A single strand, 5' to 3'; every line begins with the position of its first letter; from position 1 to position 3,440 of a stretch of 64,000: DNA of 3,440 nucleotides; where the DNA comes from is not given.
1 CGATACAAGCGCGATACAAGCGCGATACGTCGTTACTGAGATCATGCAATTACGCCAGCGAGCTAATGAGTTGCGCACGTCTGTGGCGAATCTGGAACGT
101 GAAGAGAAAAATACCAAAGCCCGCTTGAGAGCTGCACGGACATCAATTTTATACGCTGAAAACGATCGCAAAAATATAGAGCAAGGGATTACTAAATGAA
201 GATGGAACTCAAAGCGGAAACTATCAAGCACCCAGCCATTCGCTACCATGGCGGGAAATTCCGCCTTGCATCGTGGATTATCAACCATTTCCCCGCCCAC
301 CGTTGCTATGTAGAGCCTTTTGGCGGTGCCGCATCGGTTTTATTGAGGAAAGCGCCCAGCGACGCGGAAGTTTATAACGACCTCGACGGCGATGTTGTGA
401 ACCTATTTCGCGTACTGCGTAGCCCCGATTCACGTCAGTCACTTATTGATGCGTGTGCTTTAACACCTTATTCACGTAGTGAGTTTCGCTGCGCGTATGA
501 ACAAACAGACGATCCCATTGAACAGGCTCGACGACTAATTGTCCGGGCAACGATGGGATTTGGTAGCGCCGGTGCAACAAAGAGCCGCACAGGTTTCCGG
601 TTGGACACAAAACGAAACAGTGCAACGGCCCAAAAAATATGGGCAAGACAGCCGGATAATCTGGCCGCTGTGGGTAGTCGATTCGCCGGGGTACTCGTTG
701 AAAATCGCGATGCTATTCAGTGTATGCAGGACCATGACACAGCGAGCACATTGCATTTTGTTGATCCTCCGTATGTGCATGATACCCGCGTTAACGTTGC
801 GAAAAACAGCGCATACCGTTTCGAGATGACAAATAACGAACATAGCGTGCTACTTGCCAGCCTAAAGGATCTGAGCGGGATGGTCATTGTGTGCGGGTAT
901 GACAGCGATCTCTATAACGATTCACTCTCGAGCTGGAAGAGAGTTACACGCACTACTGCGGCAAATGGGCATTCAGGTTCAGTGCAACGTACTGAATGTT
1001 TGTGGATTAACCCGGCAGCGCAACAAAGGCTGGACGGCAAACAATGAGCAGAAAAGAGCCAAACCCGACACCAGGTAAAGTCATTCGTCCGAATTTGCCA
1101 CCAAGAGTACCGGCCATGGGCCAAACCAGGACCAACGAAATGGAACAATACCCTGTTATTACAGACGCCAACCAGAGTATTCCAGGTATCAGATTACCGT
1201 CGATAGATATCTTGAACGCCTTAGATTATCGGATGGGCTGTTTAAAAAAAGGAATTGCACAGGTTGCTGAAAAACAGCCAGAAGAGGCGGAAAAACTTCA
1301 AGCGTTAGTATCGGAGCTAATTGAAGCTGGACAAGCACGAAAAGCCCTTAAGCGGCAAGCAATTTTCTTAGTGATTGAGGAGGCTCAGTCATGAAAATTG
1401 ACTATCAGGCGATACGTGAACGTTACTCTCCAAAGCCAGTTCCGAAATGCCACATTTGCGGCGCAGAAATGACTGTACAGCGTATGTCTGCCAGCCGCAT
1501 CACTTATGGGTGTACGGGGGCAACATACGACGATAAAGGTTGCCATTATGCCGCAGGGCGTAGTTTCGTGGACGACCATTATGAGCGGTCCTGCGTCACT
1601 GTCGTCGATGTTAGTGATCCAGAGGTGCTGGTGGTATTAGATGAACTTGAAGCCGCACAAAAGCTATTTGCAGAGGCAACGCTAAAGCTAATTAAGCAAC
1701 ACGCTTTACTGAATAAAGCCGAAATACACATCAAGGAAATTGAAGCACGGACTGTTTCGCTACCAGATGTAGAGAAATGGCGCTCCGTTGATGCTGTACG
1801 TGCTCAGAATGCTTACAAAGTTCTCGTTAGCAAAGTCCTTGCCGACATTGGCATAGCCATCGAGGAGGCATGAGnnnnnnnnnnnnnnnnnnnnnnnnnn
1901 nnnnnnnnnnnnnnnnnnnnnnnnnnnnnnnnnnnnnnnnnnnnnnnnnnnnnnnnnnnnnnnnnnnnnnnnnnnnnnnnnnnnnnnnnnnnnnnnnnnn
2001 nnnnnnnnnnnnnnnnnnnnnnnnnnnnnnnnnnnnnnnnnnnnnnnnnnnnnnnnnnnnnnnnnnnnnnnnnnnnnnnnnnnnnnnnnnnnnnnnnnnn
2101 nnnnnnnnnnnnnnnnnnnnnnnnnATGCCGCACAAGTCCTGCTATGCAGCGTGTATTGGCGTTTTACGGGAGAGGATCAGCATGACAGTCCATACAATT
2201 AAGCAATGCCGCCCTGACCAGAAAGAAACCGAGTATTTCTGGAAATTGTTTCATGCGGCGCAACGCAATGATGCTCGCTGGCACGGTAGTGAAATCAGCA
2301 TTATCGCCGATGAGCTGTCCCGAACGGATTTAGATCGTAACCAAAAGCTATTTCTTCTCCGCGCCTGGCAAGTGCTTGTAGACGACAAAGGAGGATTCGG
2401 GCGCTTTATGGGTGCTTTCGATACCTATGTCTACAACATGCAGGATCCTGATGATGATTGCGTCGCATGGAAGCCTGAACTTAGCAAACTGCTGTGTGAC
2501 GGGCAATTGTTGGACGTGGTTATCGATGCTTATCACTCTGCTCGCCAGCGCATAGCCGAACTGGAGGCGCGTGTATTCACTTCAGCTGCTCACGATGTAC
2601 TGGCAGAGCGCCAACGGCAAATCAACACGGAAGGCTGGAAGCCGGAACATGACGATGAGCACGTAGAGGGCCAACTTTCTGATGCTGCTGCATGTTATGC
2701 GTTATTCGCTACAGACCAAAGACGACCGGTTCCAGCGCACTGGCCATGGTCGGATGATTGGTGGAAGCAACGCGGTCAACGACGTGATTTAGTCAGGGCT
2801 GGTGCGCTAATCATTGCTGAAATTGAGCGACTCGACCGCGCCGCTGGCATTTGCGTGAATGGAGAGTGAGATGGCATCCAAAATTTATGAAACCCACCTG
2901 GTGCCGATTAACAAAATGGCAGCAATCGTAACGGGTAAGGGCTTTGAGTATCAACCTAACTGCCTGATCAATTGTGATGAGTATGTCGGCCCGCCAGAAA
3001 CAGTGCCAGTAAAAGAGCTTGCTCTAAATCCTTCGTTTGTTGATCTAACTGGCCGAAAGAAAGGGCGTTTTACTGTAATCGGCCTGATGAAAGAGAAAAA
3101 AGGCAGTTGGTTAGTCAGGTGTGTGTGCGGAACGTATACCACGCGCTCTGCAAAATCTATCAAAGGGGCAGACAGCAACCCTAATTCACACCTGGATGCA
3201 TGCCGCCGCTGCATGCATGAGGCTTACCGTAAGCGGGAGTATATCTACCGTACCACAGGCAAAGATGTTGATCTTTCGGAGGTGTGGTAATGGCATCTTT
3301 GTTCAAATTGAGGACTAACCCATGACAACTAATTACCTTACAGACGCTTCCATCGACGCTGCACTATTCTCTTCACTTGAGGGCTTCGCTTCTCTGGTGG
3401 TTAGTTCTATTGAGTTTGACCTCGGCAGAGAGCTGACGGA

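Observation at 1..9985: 10-kb island of 19 mostly small, tightly overlapping ORFs upstream of lpa (candidate anti-defence/host-takeover island)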

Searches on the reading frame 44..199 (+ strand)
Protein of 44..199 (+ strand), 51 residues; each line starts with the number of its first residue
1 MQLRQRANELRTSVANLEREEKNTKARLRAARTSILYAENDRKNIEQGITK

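Call 7: search_protein_families(library=pfam, proteins=[window:44-199:+], max_evalue=0.01)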
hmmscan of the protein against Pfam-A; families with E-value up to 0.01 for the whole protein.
window:44-199:+ (51 aa): 0 families

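Call 13: search_protein_families(library=phrogs, proteins=[window:44-199:+], max_evalue=0.001)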
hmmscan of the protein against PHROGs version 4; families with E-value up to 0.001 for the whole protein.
window:44-199:+ (51 aa): 1 family
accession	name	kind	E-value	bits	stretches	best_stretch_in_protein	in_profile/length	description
phrog_1621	-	unknown function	7.6e-15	55.7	1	2-49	86-133/134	-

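Call 16: search_protein_families(library=ncbifam, proteins=[window:44-199:+], max_evalue=0.01)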
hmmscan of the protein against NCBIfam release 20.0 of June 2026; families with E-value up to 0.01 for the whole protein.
window:44-199:+ (51 aa): 0 families

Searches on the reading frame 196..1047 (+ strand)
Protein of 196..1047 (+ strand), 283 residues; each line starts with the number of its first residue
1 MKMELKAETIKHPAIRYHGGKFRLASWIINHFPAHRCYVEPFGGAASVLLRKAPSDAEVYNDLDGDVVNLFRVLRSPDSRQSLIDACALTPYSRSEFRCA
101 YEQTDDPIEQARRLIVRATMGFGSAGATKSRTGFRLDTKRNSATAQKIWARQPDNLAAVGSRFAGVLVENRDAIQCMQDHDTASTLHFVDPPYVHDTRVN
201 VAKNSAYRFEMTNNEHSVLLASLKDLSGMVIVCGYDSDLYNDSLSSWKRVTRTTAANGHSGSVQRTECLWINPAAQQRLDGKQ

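Call 7: search_protein_families(library=pfam, proteins=[window:196-1047:+], max_evalue=0.01)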
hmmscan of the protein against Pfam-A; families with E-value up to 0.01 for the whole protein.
window:196-1047:+ (283 aa): 1 family
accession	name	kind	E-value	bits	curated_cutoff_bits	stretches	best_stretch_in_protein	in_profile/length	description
PF02086.21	MethyltransfD12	-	3.6e-16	60.1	22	1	17-223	1-213/253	D12 class N6 adenine-specific DNA methyltransferase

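Call 13: search_protein_families(library=phrogs, proteins=[window:196-1047:+], max_evalue=0.001)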
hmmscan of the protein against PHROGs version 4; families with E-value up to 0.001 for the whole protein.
window:196-1047:+ (283 aa): 4 families
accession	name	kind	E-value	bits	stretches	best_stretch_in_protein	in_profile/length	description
phrog_56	-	other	1.4e-69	237.1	1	1-279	51-329/647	DNA methyltransferase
phrog_1996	-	other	8.6e-23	81.9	1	133-276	4-144/150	DNA methyltransferase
phrog_23217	-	unknown function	3.8e-19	69.9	1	15-115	7-107/109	-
phrog_13242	-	unknown function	4.2e-14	53.4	1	6-248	20-247/450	-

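Call 16: search_protein_families(library=ncbifam, proteins=[window:196-1047:+], max_evalue=0.01)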
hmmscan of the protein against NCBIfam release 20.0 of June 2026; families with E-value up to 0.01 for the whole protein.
window:196-1047:+ (283 aa): 2 families
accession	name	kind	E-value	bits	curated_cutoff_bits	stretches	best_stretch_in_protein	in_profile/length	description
TIGR00571.1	dam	subfamily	1.8e-17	63.9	114.85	1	12-247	2-239/267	Dam family site-specific DNA-(adenine-N6)-methyltransferase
NF008152.0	PRK10904.1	equivalog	3.2e-09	36.5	441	1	15-220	8-212/271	adenine-specific DNA-methyltransferase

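Call 23: find_encoding_contigs(protein=window:196-1047:+, flank=10000, max_places=6)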
Protein window:196-1047:+ (283 aa): 3 contigs read that carry it; 1 place shown.
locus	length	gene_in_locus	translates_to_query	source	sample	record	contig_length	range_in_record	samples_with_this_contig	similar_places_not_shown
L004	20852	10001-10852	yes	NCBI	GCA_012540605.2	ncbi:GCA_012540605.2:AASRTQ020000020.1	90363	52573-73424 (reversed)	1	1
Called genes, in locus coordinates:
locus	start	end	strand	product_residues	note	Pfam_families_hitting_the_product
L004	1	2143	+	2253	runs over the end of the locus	PF02384:N6_Mtase (weak), PF07669:Eco57I (weak), PF00176:SNF2-rel_dom (weak), PF28555:Helicase_dom (weak)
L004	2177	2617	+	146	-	-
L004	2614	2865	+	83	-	-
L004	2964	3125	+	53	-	-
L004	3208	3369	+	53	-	-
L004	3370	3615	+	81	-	-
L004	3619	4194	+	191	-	PF08774:VRR_NUC (weak)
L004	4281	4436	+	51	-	-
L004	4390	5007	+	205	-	PF01973:MptE-like (faint)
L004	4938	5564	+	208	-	-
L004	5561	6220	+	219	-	PF00149:Metallophos, PF12850:Metallophos_2 (weak)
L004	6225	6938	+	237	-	-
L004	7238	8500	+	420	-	-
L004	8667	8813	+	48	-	-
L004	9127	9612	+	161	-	-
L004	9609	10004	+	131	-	-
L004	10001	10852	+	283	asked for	PF02086:MethyltransfD12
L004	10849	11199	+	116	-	-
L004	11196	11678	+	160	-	PF13935:Ead_Ea22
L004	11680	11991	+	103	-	-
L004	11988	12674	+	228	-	-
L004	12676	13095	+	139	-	-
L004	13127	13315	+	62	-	-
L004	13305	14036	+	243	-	-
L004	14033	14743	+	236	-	-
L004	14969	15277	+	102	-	-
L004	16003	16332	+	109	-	-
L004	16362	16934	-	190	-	-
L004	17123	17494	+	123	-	-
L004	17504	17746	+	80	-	-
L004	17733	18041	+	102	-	-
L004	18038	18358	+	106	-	-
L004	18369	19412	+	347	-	PF06147:DUF968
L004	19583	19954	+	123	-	PF25716:BPP1_LPA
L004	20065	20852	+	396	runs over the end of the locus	PF13384:HTH_23 (faint)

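Call 30: search_protein_families(library=padloc, proteins=[window:196-1047:+], max_evalue=0.01)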
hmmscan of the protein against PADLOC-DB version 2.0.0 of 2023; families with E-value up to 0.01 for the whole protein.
window:196-1047:+ (283 aa): 16 families
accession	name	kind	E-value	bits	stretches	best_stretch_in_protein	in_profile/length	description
PDLC03244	MTase_II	-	2.7e-57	192.1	1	14-275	30-287/295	Type II methyltransferase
PDLC03253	MTase_II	-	1.7e-21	75.1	1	12-196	4-183/253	Type II methyltransferase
PDLC03294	MTase_II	-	1.2e-15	55.9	1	12-241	5-236/272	Type II methyltransferase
PDLC03247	MTase_II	-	2.4e-15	54.5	1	14-236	5-224/282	Type II methyltransferase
PDLC03729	oMTase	-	1.1e-12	46.1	1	12-77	5-69/275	orphan methyltransferase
PDLC04018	PD-Lambda-5_B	-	1.4e-11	42.2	1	14-238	7-236/291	-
PDLC03383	MTase_II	-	9.5e-08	29.8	1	7-79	15-86/318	Type II methyltransferase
PDLC03735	oMTase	-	7.2e-07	26.9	1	9-219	5-222/284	orphan methyltransferase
PDLC03266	MTase_II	-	6.1e-06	23.9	1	5-197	8-201/285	Type II methyltransferase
PDLC03261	MTase_II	-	1e-05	22.1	1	10-248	23-260/643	Type II methyltransferase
PDLC03264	MTase_II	-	6.7e-05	20.3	1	8-78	8-79/306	Type II methyltransferase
PDLC03349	MTase_II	-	0.00026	18.2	0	12-74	6-71/374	Type II methyltransferase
PDLC04019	PD-Lambda-5_B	-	0.00079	17.4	1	14-91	6-91/167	-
PDLC03358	MTase_II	-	0.0015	15.9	1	14-90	7-91/301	Type II methyltransferase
PDLC03717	oMTase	-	0.0023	15.3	0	10-81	2-75/285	orphan methyltransferase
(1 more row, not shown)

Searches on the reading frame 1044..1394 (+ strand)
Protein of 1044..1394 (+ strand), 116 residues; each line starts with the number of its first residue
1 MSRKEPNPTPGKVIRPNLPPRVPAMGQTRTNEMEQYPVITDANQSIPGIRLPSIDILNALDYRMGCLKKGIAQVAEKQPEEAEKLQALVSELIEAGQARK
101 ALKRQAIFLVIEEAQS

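Call 7: search_protein_families(library=pfam, proteins=[window:1044-1394:+], max_evalue=0.01)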
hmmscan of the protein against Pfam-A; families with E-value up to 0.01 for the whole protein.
window:1044-1394:+ (116 aa): 0 families

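Call 13: search_protein_families(library=phrogs, proteins=[window:1044-1394:+], max_evalue=0.001)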
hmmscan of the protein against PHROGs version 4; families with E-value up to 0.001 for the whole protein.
window:1044-1394:+ (116 aa): 0 families

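Call 16: search_protein_families(library=ncbifam, proteins=[window:1044-1394:+], max_evalue=0.01)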
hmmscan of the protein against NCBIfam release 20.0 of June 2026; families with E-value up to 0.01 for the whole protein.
window:1044-1394:+ (116 aa): 0 families

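Call 30: search_protein_families(library=padloc, proteins=[window:1044-1394:+], max_evalue=0.01)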
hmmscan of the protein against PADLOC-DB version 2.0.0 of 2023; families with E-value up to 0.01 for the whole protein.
window:1044-1394:+ (116 aa): 0 families

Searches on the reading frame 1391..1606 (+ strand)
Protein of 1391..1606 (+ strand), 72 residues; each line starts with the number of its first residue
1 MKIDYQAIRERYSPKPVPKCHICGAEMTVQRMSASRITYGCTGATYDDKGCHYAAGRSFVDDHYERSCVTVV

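Call 88: search_protein_families(library=pfam, proteins=[window:1391-1606:+], max_evalue=1)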
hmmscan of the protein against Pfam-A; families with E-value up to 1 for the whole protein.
seq(72 aa): 3 families
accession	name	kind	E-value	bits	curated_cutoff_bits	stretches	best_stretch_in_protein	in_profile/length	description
PF13935.11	Ead_Ea22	-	3.9e-11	44.1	27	1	2-63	2-56/139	Ead/Ea22-like protein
PF13408.12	Zn_ribbon_recom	-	0.0037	18.1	25.3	1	19-53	7-41/58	Recombinase zinc beta ribbon domain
PF14169.11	YdjO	-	0.0065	16.6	27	1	8-28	30-50/59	Cold-inducible protein YdjO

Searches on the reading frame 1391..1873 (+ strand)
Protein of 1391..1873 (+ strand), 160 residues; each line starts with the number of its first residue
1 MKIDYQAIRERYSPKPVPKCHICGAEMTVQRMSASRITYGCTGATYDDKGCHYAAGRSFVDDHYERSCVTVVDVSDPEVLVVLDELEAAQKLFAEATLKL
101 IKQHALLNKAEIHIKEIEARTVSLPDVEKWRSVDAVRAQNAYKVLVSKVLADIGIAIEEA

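Call 7: search_protein_families(library=pfam, proteins=[window:1391-1873:+], max_evalue=0.01)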
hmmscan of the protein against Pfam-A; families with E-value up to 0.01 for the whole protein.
window:1391-1873:+ (160 aa): 1 family
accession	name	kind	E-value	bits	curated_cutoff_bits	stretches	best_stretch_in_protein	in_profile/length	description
PF13935.11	Ead_Ea22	-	1e-17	65.5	27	1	2-99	2-89/139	Ead/Ea22-like protein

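Call 13: search_protein_families(library=phrogs, proteins=[window:1391-1873:+], max_evalue=0.001)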
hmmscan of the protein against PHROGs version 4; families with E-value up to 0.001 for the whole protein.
window:1391-1873:+ (160 aa): 4 families
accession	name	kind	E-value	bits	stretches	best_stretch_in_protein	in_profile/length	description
phrog_368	-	unknown function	1.1e-18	69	1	1-122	2-120/239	-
phrog_1138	-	unknown function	4.4e-17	63.8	1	2-91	4-69/228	-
phrog_250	-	unknown function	0.00015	22.1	1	1-136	73-209/367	-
phrog_1667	-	unknown function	0.00076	21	0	85-144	48-108/133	-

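Call 16: search_protein_families(library=ncbifam, proteins=[window:1391-1873:+], max_evalue=0.01)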
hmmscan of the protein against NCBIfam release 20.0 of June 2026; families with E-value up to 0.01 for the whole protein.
window:1391-1873:+ (160 aa): 0 families

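Call 30: search_protein_families(library=padloc, proteins=[window:1391-1873:+], max_evalue=0.01)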
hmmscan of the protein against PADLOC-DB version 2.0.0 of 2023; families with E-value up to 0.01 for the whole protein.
window:1391-1873:+ (160 aa): 0 families

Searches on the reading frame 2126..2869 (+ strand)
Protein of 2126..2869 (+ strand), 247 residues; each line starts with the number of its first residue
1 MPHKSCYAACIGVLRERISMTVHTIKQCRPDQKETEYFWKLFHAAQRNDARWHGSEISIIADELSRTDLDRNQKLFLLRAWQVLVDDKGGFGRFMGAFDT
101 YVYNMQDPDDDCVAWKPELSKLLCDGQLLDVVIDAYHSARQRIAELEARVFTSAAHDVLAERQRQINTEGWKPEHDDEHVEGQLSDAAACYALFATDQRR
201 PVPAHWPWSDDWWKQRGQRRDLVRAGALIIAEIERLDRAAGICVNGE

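Call 7: search_protein_families(library=pfam, proteins=[window:2126-2869:+], max_evalue=0.01)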
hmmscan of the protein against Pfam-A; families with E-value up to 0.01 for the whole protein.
window:2126-2869:+ (247 aa): 1 family
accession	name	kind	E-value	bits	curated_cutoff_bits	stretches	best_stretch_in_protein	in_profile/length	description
PF09094.16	AmyA-A_glucT_m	-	0.0028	18.5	27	1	24-54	26-55/80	Alpha-amylase/4-alpha-glucanotransferase, middle domain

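Call 13: search_protein_families(library=phrogs, proteins=[window:2126-2869:+], max_evalue=0.001)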
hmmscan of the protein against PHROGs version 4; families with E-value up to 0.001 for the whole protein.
window:2126-2869:+ (247 aa): 10 families
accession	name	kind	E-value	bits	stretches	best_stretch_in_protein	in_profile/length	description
phrog_14548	-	unknown function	2.7e-45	156.2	1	131-247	262-378/378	-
phrog_9434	-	unknown function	1.4e-39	137.8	1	139-240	386-493/507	-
phrog_19550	-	unknown function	8.8e-39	134.4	1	132-246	66-185/186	-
phrog_9763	-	unknown function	4.4e-38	132.4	1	150-240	147-236/247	-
phrog_6628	-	unknown function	1.7e-37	130.3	1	144-240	569-666/685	-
phrog_11504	-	unknown function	1.6e-36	127.9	1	142-240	266-369/376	-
phrog_3956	-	unknown function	2.4e-31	110.4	1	139-240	478-577/585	-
phrog_1138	-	unknown function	6.1e-28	99.3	1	48-247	81-209/228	-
phrog_6574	-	unknown function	1.3e-26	94.9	1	143-242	96-209/217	-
phrog_28211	-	unknown function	1.8e-13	51.7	1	152-240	125-222/234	-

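Call 16: search_protein_families(library=ncbifam, proteins=[window:2126-2869:+], max_evalue=0.01)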
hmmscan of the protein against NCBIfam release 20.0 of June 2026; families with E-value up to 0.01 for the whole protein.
window:2126-2869:+ (247 aa): 0 families

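Call 30: search_protein_families(library=padloc, proteins=[window:2183-2869:+], max_evalue=0.01)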
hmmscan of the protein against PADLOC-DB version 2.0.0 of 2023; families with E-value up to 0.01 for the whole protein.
window:2183-2869:+ (228 aa): 0 families

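Call 34: search_solved_structures(query=window:2183-2869:+, max_evalue=1)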
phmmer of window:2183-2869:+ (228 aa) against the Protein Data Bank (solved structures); distinct sequences matched with E-value up to 1: 1.
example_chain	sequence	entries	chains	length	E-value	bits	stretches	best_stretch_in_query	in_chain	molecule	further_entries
1k1w_A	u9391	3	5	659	0.24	14.1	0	95-203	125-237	4-ALPHA-GLUCANOTRANSFERASE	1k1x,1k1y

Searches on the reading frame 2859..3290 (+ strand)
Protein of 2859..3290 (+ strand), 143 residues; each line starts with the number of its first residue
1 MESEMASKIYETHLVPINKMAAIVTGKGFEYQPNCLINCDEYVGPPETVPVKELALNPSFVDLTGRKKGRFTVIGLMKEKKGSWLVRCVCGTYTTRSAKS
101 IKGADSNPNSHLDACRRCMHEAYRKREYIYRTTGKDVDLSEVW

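Call 7: search_protein_families(library=pfam, proteins=[window:2859-3290:+], max_evalue=0.01)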
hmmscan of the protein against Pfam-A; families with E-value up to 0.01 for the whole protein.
window:2859-3290:+ (143 aa): 0 families

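Call 13: search_protein_families(library=phrogs, proteins=[window:2859-3290:+], max_evalue=0.001)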
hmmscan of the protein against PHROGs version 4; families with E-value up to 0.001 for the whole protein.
window:2859-3290:+ (143 aa): 2 families
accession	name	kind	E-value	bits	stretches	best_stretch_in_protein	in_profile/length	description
phrog_18493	-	unknown function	1.6e-29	103.7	1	9-139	4-132/136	-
phrog_374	-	DNA, RNA and nucleotide metabolism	2.4e-07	30.9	1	58-103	192-241/617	HNH endonuclease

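Call 16: search_protein_families(library=ncbifam, proteins=[window:2859-3290:+], max_evalue=0.01)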
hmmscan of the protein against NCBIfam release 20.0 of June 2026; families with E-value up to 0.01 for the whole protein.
window:2859-3290:+ (143 aa): 0 families

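Call 30: search_protein_families(library=padloc, proteins=[window:2871-3290:+], max_evalue=0.01)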
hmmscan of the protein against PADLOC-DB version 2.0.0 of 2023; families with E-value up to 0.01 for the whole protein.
window:2871-3290:+ (139 aa): 0 families
